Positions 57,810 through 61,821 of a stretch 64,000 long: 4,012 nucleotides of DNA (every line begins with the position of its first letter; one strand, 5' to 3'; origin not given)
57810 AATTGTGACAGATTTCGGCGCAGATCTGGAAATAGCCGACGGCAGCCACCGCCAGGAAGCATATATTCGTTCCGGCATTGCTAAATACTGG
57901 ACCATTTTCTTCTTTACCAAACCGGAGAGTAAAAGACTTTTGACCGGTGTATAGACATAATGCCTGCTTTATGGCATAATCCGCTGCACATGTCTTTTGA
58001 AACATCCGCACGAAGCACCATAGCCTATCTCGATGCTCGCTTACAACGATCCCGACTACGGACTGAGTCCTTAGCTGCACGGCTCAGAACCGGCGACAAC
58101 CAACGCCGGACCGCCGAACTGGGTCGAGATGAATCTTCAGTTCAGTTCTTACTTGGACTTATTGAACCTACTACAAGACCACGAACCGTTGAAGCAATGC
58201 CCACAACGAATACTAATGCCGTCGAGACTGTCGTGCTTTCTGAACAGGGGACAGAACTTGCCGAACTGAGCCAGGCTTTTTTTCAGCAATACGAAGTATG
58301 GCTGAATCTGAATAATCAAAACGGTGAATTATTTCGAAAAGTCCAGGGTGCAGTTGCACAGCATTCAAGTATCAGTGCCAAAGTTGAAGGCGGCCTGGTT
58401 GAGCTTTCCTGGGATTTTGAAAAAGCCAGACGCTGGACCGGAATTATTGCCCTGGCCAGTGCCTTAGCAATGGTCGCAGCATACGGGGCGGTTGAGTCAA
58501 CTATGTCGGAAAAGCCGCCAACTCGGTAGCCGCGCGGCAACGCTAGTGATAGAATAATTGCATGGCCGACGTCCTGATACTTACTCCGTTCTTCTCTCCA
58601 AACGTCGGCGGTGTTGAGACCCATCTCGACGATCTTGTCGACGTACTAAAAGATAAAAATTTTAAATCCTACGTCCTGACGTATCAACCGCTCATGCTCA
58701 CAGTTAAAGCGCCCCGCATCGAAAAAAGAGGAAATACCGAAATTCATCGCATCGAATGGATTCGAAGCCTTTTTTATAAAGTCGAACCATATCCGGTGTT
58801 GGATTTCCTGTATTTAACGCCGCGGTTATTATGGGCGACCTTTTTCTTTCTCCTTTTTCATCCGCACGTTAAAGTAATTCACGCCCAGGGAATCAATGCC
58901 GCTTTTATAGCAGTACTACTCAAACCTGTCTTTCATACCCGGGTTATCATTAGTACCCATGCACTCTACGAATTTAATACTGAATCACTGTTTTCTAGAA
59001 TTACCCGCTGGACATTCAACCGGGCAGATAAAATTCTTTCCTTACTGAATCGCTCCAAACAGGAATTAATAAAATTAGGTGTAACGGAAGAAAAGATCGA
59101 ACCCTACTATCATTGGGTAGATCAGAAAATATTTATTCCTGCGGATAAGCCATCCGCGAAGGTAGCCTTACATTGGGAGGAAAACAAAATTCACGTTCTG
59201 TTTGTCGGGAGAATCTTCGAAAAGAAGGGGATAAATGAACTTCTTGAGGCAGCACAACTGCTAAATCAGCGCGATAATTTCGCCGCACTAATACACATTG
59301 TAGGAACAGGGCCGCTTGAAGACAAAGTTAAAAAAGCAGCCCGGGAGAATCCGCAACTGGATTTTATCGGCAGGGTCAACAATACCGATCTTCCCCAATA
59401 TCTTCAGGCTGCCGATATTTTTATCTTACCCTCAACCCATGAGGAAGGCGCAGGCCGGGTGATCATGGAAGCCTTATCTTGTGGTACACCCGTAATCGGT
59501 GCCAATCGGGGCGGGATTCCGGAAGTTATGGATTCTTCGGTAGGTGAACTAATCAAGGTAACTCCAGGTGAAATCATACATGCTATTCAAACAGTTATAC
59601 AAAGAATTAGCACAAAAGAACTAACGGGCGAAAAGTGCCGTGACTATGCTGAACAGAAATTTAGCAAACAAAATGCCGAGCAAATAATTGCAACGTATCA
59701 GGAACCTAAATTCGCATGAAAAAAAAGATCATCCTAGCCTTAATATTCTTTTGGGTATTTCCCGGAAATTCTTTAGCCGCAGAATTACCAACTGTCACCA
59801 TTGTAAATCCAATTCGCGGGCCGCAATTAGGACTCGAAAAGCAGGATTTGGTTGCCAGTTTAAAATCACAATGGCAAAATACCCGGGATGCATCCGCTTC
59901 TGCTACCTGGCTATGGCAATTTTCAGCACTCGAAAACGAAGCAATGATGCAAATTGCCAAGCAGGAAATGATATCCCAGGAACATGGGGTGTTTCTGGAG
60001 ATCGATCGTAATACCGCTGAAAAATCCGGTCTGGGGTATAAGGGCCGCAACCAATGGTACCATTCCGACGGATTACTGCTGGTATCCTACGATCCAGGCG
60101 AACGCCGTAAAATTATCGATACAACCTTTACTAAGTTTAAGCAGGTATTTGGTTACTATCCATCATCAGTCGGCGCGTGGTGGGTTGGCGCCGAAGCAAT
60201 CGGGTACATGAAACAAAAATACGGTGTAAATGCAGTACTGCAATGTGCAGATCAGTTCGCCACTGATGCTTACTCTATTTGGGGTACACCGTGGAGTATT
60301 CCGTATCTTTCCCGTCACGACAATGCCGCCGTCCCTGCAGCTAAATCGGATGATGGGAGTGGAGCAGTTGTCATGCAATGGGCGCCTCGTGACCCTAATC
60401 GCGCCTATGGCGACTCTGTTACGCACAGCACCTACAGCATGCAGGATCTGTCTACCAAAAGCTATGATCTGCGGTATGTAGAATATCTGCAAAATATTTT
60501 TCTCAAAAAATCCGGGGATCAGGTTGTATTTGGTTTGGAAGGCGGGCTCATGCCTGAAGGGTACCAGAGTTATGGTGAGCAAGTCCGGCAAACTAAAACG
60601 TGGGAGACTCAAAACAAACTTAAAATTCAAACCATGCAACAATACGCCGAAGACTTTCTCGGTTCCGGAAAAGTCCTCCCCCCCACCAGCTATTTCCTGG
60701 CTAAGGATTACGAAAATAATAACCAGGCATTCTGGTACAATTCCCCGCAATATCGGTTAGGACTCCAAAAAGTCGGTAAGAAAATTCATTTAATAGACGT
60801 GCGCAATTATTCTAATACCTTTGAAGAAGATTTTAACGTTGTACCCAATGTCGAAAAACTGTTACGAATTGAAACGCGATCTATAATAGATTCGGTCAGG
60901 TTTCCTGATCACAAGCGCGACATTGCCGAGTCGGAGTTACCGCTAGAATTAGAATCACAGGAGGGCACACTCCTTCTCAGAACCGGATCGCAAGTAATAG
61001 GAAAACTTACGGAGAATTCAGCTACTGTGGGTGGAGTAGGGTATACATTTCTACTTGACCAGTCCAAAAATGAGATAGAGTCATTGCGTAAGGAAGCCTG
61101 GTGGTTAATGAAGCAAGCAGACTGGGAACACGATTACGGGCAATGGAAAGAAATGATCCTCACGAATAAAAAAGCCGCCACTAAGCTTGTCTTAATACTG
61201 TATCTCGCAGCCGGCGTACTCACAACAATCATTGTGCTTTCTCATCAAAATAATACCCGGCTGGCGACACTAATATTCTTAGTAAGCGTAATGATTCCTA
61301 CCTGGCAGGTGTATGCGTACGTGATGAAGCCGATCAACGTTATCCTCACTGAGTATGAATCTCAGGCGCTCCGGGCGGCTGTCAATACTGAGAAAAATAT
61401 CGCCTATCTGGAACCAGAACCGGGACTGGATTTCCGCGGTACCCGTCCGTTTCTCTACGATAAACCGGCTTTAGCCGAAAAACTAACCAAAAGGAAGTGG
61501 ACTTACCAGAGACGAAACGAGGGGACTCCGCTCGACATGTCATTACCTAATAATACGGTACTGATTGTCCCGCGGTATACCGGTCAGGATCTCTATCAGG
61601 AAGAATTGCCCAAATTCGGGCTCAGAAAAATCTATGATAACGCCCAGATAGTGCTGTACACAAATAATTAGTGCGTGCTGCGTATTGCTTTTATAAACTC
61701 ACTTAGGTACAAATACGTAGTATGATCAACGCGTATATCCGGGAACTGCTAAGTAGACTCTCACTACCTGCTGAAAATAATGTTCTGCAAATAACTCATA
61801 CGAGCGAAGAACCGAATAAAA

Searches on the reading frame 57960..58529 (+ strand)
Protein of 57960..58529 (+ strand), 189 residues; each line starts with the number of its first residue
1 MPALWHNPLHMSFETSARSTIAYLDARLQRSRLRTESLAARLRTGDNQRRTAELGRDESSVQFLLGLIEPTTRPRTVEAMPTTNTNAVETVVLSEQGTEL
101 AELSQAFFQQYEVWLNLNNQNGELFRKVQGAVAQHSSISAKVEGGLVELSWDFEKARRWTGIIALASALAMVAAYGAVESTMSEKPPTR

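Call 5: search_protein_families(library=pfam, proteins=[window:57960-58529:+], max_evalue=0.01)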
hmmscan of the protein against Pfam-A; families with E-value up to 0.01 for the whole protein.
window:57960-58529:+ (189 aa): 0 families

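Call 11: search_protein_families(library=ncbifam, proteins=[window:57960-58529:+], max_evalue=0.001)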
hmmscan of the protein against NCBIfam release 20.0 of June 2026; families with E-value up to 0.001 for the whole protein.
window:57960-58529:+ (189 aa): 0 families

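Call 69: search_protein_families(library=pfam, proteins=[window:57960-58526:+], max_evalue=10)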
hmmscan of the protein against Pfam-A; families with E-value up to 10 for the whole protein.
window:57960-58526:+ (189 aa): 1 family
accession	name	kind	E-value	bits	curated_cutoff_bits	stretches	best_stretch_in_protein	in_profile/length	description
PF08360.16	TetR_C_5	-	0.038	14.6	21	1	89-157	48-113/131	QacR-like protein, C-terminal region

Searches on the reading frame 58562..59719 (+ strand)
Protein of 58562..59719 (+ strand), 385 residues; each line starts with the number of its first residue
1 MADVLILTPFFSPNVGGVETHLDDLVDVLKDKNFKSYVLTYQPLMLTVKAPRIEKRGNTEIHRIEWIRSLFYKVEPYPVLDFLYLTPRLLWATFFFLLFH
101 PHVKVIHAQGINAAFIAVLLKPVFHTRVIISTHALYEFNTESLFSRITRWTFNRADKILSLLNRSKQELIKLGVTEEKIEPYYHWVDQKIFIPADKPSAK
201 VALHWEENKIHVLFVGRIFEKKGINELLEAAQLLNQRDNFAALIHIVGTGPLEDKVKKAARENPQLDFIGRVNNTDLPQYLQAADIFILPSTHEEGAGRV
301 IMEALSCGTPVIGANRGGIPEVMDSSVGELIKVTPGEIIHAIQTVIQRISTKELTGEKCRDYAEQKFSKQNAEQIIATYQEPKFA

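Call 5: search_protein_families(library=pfam, proteins=[window:58562-59719:+], max_evalue=0.01)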
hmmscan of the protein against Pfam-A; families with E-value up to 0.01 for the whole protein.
window:58562-59719:+ (385 aa): 6 families
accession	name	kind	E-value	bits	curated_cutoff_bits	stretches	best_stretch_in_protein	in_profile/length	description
PF00534.26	Glycos_transf_1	-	9.9e-33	113.5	26.4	1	199-348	5-158/172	Glycosyl transferases group 1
PF13692.12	Glyco_trans_1_4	-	3.8e-29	102.2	27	1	211-347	3-141/142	Glycosyl transferases group 1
PF13439.12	Glyco_transf_4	-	4.9e-14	53.1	28.5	1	15-187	1-167/170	Glycosyltransferase Family 4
PF20706.3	GT4-conflict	-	5.4e-08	32.7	26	1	191-330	182-327/385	Family 4 Glycosyltransferase in conflict systems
PF13579.12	Glyco_trans_4_4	-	1.9e-06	28.7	29.7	1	16-180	1-153/158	Glycosyl transferase 4-like domain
PF13524.12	Glyco_trans_1_2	-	0.00032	21.1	25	1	243-346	16-112/144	Glycosyl transferase-like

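Call 66: search_protein_families(library=ncbifam, proteins=[window:58562-59716:+], max_evalue=0.00001)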
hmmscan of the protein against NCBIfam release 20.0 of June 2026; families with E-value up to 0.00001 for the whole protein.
window:58562-59716:+ (385 aa): 32 families (the best 25 are shown)
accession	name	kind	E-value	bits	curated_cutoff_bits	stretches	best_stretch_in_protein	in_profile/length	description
NF047684.1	TeichurnBiosyTuaC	equivalog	2.8e-29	102.2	550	1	151-381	161-388/391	teichuronic acid biosynthesis protein TuaC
TIGR03088.1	stp2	hypoth_equivalog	4.4e-25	88.5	409.05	1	171-372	154-362/374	TIGR03088 family PEP-CTERM/XrtA system glycosyltransferase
TIGR02149.1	glgA_Coryne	subfamily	1.7e-23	83.4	302.4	1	141-380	125-388/391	glycogen synthase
TIGR03999.1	thiol_BshA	equivalog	2.8e-23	82.5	273.7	1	126-380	114-367/375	N-acetyl-alpha-D-glucosaminyl L-malate synthase BshA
TIGR04157.1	glyco_rSAM_CFB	subfamily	8.6e-23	81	400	1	148-330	163-347/406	TIGR04157 family glycosyltransferase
NF053787.1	GlcN_PG_synth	equivalog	1.6e-21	76.6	480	1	150-380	139-357/361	N-acetylglucosaminyl phosphatidylglycerol synthase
NF041876.1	EPS_EpsE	equivalog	4.4e-21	75.6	400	1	203-372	208-385/389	exopolysaccharide biosynthesis GT4 family glycosyltransferase EpsE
TIGR03449.1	mycothiol_MshA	equivalog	1e-19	70.7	462.5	1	153-381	163-402/406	D-inositol-3-phosphate glycosyltransferase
NF007640.0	PRK10307.1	subfamily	3.8e-19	68.9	276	1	142-372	159-396/411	WcaI family glycosyltransferase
NF038298.1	EPS_HpsO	equivalog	1.5e-17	63.5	575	1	179-380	172-385/388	hormogonium polysaccharide biosynthesis glycosyltransferase HpsO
NF038295.1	EPS_HpsP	equivalog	3.1e-17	62.6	550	1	199-381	197-386/388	hormogonium polysaccharide biosynthesis glycosyltransferase HpsP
NF046085.1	XrtY_assoc_Gly1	equivalog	4.1e-17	62.1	400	1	199-380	199-382/387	XrtY-associated glycosyltransferase XYAG1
TIGR04063.1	stp3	hypoth_equivalog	3.4e-16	59.1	442.05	1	150-380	153-389/397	TIGR04063 family PEP-CTERM/XrtA system glycosyltransferase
TIGR04047.1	MSMEG_0565_glyc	hypoth_equivalog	6.1e-15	55.2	259.85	1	100-380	84-372/373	MSMEG_0565 family glycosyltransferase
NF053513.1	Gtran_IagA_BgsA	equivalog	6.9e-15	54.9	460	1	143-381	94-330/333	LTA glycolipid anchor biosynthesis glycosyltransferase, IagA/BgsA family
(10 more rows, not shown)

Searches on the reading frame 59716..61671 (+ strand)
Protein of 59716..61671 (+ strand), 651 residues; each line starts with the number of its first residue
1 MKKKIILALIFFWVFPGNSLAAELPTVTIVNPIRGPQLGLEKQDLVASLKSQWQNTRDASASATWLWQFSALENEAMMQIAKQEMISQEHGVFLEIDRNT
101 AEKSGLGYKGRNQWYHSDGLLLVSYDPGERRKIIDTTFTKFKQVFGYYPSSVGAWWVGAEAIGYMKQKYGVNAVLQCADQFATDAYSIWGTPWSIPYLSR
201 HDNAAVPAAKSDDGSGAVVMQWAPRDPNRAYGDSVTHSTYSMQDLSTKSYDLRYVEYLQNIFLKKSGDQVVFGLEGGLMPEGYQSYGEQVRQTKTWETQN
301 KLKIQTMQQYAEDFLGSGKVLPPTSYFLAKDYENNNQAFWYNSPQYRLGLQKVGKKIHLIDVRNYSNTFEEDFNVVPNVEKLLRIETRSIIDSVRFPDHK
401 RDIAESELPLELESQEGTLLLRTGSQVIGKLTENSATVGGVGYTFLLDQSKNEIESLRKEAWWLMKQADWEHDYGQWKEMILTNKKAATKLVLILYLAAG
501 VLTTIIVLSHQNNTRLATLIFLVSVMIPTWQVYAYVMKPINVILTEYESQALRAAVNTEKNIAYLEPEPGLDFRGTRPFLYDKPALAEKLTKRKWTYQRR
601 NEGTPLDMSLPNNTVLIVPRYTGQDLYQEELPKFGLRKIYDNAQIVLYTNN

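Call 5: search_protein_families(library=pfam, proteins=[window:59716-61671:+], max_evalue=0.01)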
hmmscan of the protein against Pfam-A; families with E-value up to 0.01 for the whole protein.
window:59716-61671:+ (651 aa): 0 families

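Call 11: search_protein_families(library=ncbifam, proteins=[window:59716-61671:+], max_evalue=0.001)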
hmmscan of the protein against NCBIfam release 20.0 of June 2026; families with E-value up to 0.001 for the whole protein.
window:59716-61671:+ (651 aa): 0 families

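Call 68: search_solved_structures(query=window:59716-61668:+, max_evalue=5)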
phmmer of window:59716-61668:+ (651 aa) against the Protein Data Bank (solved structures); distinct sequences matched with E-value up to 5: 5.
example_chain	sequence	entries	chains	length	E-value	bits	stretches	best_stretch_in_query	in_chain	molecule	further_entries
8adn_L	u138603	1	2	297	0.45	12.1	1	277-337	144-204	Proteasome subunit beta type-6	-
8euv_G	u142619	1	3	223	1.5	10.4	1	91-169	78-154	VRC34.01-COMBO1 FAB variable heavy chain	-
8euw_G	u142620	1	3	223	1.5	10.3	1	91-169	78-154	VRC34.01-MM28 FAB variable heavy chain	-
8eli_H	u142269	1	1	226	1.5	10.3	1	91-169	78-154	VRC34-combo.1 Fab Heavy chain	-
8f7z_E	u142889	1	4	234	1.6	10.2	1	91-169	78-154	VRC34_mm28 Heavy Chain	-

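Call 69: search_protein_families(library=pfam, proteins=[window:59716-61668:+], max_evalue=10)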
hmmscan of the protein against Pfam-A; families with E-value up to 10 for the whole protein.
window:59716-61668:+ (651 aa): 1 family
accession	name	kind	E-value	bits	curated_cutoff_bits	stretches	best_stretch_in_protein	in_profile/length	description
PF04403.18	PqiA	-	0.056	13.8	23.8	1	501-538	37-74/156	Paraquat-inducible protein A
